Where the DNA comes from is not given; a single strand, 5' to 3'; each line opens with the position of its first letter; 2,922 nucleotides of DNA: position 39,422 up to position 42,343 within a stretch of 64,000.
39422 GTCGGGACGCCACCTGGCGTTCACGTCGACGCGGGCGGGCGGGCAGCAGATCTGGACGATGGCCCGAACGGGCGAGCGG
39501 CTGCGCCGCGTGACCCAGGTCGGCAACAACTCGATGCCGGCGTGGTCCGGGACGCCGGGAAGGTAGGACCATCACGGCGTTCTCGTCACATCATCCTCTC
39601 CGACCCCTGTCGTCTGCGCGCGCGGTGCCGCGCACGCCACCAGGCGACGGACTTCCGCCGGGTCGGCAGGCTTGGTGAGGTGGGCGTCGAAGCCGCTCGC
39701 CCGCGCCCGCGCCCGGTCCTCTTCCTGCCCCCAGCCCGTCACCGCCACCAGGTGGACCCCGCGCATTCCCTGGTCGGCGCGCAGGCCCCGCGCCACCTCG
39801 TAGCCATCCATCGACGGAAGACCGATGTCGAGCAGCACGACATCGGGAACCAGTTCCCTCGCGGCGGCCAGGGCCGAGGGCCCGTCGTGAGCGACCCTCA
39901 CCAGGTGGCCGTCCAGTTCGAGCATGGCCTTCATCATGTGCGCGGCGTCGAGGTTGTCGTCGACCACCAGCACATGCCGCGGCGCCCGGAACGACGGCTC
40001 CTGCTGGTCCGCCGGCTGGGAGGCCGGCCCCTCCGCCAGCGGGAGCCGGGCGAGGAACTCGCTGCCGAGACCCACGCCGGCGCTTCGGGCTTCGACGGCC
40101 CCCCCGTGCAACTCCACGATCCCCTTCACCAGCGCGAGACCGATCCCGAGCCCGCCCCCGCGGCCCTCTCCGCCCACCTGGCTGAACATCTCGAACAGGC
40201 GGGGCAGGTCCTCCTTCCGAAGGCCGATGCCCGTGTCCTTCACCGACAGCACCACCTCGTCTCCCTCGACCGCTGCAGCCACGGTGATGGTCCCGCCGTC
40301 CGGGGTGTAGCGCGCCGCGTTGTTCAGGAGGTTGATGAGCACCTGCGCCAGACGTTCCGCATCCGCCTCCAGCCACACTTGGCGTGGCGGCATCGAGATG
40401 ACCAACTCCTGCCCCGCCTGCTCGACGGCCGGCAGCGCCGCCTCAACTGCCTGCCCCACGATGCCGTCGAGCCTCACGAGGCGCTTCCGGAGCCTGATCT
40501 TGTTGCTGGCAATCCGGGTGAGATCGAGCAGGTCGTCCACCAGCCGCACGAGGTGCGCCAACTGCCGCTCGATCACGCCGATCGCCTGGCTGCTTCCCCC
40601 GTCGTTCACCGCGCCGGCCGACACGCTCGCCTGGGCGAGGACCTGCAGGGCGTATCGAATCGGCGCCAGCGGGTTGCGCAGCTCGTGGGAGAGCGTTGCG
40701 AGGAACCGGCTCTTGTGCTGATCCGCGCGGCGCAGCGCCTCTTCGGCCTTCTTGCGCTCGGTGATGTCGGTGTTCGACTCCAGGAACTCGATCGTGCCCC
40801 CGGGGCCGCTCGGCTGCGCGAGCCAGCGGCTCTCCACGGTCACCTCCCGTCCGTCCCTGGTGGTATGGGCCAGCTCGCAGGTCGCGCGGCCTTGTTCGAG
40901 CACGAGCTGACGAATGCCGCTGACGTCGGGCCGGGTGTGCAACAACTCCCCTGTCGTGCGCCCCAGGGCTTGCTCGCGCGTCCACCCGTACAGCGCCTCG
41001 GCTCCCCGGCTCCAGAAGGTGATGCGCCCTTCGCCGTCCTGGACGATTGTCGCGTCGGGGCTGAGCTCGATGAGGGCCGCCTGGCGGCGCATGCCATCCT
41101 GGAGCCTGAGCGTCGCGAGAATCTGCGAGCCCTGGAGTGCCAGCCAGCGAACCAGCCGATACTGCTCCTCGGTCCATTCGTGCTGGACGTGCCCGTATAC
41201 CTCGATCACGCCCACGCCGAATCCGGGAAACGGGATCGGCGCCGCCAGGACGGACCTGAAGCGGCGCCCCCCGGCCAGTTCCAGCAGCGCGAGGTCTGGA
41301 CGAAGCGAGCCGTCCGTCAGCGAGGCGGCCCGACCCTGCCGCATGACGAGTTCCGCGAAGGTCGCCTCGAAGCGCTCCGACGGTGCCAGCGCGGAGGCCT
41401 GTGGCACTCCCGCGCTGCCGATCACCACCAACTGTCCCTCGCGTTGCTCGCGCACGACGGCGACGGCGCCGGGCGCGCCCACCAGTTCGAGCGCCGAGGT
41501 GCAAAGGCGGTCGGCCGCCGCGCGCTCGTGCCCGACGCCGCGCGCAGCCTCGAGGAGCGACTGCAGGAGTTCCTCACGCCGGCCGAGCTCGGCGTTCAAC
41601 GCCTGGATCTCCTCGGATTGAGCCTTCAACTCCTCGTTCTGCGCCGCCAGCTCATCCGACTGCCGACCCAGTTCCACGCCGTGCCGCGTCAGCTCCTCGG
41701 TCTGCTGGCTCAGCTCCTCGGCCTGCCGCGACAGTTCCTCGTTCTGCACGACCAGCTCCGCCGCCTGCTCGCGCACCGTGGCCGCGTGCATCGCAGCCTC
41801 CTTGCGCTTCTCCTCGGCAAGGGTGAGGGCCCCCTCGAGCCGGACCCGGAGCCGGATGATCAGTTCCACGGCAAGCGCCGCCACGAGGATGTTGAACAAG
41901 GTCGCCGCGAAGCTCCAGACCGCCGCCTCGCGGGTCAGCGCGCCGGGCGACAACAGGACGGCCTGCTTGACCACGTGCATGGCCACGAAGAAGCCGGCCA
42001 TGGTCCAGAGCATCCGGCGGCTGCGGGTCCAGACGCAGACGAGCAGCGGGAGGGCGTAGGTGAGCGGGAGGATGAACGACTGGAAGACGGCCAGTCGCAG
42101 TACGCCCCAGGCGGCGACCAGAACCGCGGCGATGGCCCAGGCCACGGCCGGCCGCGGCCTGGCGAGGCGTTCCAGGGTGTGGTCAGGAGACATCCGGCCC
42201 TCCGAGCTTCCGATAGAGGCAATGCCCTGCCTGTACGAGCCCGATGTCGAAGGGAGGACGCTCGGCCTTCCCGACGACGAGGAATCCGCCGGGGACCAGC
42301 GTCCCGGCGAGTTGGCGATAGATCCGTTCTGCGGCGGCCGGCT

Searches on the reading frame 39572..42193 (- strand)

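Call 4: search_protein_families(library=pfam, proteins=[window:39572-42193:-], max_evalue=0.01)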
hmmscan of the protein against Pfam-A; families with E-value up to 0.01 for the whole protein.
window:39572-42193:- (873 aa): 11 families
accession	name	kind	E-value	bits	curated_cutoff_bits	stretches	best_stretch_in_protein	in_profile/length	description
PF02518.31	HATPase_c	-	6.7e-26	91.3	26.4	1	611-720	2-110/111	Histidine kinase-, DNA gyrase B-, and HSP90-like ATPase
PF00072.30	Response_reg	-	6.8e-21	75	30.2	1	741-851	1-109/111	Response regulator receiver domain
PF00512.31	HisKA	-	2.4e-15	56.7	26.9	1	494-563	2-65/66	His Kinase A (phospho-acceptor) domain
PF08448.16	PAS_4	-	2.7e-12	47.3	23.1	1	376-481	2-109/110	PAS fold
PF00989.32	PAS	-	6e-11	42.8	22.6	1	372-457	4-93/113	PAS fold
PF13185.12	GAF_2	-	3.3e-07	31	28.6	1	224-359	5-135/136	GAF domain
PF13426.13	PAS_9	-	4e-06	27.5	27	1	379-457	1-81/103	PAS domain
PF13188.13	PAS_8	-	7.5e-06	26.1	21.8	1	370-419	2-48/65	PAS domain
PF01590.32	GAF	-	0.00038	21.4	22.4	1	225-356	4-130/133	GAF domain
PF13581.12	HATPase_c_2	-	0.0034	17.8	27.4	1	619-694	36-110/127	Histidine kinase-like ATPase domain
PF06785.16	UPF0242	-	0.0054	17.2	33.5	1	44-203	10-137/194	Uncharacterised protein family (UPF0242) N-terminus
